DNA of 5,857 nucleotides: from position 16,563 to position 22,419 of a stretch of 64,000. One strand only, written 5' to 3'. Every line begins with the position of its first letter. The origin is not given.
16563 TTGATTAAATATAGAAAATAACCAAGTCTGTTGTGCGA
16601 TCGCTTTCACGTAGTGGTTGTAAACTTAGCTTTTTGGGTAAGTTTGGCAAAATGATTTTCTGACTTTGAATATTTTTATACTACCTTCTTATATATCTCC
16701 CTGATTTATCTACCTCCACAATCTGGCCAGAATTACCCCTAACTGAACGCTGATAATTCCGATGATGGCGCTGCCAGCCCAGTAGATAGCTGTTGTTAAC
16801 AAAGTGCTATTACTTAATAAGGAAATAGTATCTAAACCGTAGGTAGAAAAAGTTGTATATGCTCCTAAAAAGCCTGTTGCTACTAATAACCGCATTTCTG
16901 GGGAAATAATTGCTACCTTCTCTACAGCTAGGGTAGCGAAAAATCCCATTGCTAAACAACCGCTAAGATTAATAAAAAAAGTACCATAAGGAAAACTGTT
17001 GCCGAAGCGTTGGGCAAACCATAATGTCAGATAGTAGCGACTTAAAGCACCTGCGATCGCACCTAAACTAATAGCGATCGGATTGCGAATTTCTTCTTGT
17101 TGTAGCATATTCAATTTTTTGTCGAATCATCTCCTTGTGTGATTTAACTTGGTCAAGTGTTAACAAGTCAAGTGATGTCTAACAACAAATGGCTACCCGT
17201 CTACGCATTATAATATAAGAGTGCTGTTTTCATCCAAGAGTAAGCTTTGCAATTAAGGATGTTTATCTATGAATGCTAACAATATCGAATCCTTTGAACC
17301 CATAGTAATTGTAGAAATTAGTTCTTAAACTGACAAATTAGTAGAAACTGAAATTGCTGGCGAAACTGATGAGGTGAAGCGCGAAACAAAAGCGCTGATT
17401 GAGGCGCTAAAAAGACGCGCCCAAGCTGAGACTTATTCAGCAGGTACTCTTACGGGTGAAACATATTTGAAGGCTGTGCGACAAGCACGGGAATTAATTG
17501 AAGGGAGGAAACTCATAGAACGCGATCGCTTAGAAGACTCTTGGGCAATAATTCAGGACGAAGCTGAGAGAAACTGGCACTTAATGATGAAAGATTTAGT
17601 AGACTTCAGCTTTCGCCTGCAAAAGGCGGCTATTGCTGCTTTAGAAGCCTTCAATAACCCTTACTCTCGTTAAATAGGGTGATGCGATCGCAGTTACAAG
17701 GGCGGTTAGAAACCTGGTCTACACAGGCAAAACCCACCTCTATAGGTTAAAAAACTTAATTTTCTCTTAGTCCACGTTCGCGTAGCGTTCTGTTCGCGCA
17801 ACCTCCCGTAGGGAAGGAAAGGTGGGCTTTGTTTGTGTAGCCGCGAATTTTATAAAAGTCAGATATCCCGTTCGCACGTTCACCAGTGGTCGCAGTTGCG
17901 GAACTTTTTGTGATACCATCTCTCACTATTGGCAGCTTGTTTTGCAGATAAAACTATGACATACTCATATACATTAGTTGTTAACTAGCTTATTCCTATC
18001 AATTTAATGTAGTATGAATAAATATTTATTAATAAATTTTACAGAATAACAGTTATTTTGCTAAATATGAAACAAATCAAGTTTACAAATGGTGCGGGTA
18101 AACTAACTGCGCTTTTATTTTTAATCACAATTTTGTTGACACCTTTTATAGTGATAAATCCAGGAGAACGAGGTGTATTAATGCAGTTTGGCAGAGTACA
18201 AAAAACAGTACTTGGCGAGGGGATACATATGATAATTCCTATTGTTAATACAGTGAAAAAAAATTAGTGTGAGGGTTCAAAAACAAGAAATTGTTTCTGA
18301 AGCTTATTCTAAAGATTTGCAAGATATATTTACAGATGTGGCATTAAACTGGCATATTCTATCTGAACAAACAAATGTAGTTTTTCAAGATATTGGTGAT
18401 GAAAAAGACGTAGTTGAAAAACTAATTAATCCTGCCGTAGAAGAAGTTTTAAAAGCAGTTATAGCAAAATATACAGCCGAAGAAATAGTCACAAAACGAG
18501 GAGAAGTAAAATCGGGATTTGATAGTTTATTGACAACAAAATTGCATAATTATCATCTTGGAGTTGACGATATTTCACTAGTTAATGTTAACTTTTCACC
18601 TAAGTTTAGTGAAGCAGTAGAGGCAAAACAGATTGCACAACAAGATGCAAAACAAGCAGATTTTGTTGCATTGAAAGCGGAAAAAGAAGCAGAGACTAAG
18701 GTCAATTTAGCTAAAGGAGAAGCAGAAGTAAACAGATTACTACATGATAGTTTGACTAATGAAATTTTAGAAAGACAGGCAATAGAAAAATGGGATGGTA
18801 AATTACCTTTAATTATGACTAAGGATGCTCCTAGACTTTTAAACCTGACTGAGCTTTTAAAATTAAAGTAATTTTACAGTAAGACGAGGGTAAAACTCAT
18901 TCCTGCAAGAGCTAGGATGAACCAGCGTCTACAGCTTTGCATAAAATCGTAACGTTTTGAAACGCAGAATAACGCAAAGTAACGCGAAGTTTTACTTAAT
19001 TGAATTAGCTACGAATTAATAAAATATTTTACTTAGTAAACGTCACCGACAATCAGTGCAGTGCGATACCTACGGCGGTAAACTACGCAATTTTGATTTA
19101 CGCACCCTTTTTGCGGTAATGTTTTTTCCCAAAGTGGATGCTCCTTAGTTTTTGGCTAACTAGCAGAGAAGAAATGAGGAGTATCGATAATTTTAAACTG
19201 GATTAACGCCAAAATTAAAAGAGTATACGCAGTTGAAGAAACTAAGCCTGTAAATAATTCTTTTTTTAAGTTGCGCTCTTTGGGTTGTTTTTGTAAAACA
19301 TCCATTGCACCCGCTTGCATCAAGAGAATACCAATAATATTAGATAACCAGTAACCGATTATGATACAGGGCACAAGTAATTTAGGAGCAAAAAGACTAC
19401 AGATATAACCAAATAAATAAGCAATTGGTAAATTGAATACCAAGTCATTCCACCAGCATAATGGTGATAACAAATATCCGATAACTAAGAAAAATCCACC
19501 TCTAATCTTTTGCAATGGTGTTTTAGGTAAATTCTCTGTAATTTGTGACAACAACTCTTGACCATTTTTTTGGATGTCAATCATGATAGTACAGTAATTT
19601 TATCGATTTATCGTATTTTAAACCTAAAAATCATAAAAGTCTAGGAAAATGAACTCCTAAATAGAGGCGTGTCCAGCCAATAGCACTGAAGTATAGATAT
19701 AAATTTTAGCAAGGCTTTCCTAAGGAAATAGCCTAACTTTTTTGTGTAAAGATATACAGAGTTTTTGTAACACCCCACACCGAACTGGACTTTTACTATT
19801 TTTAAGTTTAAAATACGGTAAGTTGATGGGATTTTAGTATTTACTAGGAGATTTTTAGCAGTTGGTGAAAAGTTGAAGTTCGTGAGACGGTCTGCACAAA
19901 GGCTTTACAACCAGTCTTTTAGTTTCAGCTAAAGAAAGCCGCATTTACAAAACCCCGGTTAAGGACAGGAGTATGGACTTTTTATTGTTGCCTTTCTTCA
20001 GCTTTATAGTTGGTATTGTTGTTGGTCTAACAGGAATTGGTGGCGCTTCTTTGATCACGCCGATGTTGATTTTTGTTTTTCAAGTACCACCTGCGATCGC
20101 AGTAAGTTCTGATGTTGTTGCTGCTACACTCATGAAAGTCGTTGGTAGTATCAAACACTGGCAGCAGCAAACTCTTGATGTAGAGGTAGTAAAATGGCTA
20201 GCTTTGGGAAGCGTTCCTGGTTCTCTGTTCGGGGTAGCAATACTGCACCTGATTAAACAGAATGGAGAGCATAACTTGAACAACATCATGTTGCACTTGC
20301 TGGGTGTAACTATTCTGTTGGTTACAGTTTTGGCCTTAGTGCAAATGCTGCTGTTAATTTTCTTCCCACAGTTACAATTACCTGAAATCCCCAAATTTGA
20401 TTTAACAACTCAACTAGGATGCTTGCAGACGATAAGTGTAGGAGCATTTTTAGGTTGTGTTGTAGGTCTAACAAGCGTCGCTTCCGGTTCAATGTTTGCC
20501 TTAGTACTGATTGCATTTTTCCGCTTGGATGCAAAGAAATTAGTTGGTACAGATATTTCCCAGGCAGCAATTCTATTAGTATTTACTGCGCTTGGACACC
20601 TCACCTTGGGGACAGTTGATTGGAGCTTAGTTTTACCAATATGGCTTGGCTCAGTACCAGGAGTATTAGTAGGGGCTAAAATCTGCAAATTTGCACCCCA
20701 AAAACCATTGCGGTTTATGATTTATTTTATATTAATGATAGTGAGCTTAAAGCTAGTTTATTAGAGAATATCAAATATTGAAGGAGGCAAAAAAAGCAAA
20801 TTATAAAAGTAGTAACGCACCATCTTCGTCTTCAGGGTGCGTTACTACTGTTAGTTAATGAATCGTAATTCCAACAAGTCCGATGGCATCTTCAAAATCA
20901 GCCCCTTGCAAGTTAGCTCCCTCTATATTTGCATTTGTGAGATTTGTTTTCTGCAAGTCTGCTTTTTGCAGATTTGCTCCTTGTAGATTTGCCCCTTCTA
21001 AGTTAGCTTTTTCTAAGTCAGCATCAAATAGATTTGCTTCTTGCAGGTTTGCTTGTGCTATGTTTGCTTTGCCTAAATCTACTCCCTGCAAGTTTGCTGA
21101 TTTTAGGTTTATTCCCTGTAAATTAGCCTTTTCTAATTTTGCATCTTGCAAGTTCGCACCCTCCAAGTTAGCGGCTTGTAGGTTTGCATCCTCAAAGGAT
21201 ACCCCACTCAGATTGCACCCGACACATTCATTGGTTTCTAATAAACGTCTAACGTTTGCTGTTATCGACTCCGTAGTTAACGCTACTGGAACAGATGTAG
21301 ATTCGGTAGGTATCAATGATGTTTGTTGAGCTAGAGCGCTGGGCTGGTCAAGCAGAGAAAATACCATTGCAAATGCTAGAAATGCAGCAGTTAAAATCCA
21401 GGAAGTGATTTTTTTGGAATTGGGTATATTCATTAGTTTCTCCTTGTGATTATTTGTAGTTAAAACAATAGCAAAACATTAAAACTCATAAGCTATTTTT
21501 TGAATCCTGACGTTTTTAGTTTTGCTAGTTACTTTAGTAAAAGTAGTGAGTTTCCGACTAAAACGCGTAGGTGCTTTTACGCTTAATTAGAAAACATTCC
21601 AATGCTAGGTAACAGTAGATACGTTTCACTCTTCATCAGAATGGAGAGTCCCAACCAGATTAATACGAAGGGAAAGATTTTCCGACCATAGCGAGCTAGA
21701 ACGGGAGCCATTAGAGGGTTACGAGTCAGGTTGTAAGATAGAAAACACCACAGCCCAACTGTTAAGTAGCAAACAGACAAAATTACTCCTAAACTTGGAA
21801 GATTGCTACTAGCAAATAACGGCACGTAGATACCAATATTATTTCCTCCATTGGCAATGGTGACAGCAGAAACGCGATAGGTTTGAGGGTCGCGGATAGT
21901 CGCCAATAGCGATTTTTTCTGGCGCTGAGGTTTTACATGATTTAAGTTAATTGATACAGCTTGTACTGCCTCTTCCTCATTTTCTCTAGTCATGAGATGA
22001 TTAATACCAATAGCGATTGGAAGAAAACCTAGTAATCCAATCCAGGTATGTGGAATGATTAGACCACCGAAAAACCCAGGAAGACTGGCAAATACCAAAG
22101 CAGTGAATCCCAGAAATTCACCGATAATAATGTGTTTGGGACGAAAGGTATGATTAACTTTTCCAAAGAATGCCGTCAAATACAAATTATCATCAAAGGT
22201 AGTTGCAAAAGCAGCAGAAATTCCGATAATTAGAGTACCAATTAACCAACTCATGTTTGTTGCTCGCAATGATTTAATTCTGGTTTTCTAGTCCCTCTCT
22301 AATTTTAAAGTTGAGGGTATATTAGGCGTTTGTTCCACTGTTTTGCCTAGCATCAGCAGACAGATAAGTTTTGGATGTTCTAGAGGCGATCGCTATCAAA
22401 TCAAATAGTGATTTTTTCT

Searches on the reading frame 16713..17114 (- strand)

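Call 33: search_protein_families(library=pfam, proteins=[window:16713-17114:-], max_evalue=0.001)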
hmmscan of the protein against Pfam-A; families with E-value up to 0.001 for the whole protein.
window:16713-17114:- (134 aa): 1 family
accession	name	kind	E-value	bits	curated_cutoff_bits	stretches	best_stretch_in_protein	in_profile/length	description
PF02537.21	CRCB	-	4.7e-27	94.8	32.9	1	14-127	2-103/103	CrcB-like protein, Camphor Resistance (CrcB)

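Call 34: search_protein_families(library=padloc, proteins=[window:16713-17114:-], max_evalue=0.00001)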
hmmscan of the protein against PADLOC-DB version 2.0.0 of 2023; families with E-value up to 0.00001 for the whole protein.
window:16713-17114:- (134 aa): 0 families

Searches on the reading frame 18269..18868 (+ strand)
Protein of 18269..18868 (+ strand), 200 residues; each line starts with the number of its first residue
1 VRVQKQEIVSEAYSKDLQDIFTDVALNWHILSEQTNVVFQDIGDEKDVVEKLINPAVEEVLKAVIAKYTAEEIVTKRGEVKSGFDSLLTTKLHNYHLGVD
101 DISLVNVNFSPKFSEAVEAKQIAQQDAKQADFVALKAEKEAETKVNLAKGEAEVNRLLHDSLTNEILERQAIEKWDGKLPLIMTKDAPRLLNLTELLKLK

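Call 33: search_protein_families(library=pfam, proteins=[window:18269-18868:+], max_evalue=0.001)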
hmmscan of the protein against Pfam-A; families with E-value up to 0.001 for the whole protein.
window:18269-18868:+ (200 aa): 1 family
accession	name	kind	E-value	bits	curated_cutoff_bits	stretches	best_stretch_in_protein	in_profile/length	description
PF01145.31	Band_7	-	1.5e-20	74.4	23.6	1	2-139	41-174/176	SPFH domain / Band 7 family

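Call 34: search_protein_families(library=padloc, proteins=[window:18269-18868:+], max_evalue=0.00001)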
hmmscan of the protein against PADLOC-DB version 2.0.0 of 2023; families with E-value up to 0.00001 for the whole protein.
window:18269-18868:+ (200 aa): 0 families

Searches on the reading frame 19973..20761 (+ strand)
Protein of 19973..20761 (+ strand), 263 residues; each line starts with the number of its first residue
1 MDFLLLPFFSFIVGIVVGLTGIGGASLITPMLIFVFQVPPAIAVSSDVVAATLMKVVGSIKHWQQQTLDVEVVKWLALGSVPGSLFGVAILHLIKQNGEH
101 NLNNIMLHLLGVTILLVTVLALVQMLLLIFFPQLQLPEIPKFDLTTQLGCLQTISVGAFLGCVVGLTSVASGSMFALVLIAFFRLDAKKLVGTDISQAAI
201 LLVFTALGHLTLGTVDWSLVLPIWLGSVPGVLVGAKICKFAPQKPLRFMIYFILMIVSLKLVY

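Call 34: search_protein_families(library=padloc, proteins=[window:19973-20761:+], max_evalue=0.00001)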
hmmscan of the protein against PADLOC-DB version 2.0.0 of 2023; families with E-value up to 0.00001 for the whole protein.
window:19973-20761:+ (263 aa): 0 families

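Call 73: search_protein_families(library=pfam, proteins=[window:19973-20761:+], max_evalue=0.01)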
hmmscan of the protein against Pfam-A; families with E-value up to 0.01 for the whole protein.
window:19973-20761:+ (263 aa): 1 family
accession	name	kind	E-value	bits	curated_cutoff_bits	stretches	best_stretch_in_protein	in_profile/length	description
PF01925.25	TauE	-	3.9e-42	145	32.6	1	8-261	3-237/237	Sulfite exporter TauE/SafE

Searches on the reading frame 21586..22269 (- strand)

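Call 73: search_protein_families(library=pfam, proteins=[window:21586-22269:-], max_evalue=0.01)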
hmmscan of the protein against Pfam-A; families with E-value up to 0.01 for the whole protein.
window:21586-22269:- (228 aa): 1 family
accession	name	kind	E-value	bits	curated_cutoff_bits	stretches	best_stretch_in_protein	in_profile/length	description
PF03596.19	Cad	-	1.4e-26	94.1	26.2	1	22-217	3-186/192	Cadmium resistance transporter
